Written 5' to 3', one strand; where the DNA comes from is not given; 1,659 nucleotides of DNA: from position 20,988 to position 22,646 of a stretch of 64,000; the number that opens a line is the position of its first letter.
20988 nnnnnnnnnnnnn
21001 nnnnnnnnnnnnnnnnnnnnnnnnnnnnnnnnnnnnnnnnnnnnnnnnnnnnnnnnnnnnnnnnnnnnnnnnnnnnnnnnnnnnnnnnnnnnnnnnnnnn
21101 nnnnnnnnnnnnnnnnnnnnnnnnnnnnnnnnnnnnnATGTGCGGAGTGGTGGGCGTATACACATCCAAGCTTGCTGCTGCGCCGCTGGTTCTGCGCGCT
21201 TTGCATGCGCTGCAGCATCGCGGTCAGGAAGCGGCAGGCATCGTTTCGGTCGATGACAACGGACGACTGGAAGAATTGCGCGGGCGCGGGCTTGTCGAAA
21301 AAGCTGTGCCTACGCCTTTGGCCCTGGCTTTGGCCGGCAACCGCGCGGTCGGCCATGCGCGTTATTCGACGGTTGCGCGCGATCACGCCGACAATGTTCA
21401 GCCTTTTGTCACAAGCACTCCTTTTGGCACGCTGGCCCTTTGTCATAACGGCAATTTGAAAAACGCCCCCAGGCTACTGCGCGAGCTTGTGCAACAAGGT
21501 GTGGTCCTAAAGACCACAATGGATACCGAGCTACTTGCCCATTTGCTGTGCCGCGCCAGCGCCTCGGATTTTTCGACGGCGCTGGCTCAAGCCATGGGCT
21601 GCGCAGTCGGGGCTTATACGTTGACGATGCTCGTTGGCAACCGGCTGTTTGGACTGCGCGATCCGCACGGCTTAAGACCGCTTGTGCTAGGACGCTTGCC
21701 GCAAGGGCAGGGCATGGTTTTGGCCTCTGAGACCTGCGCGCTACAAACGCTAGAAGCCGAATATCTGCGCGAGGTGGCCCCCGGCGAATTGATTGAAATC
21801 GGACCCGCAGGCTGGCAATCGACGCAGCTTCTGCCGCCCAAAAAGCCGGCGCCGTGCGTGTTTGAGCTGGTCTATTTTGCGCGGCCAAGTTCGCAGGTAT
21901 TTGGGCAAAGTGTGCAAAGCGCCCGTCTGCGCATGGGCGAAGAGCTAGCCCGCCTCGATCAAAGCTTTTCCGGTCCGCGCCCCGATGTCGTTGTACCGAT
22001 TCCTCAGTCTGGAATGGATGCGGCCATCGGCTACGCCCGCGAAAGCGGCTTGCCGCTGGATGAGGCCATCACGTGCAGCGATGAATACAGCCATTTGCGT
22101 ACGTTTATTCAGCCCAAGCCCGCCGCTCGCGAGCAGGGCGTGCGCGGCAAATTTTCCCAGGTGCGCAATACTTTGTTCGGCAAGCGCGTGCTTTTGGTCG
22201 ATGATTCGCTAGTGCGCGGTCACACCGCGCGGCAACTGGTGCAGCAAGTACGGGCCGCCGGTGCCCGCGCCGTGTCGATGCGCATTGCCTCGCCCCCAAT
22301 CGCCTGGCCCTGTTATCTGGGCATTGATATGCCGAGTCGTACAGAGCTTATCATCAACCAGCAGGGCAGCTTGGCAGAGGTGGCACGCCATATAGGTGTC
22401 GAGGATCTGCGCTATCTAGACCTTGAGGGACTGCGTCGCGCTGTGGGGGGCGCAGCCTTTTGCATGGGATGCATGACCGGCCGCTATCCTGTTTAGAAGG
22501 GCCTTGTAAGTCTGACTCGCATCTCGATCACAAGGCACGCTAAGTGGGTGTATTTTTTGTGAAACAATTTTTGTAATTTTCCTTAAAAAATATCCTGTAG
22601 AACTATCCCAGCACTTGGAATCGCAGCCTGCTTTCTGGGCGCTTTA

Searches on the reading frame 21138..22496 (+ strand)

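Call 34: search_protein_families(library=pfam, proteins=[window:21138-22496:+], max_evalue=0.00001)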
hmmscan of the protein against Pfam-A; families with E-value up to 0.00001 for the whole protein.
window:21138-22496:+ (452 aa): 2 families
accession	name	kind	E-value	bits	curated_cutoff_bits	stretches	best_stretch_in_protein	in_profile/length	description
PF13522.11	GATase_6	-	8.1e-16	58.7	27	1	68-198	11-130/130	Glutamine amidotransferase domain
PF13537.11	GATase_7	-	1.3e-14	54.7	25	1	74-203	2-122/123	Glutamine amidotransferase domain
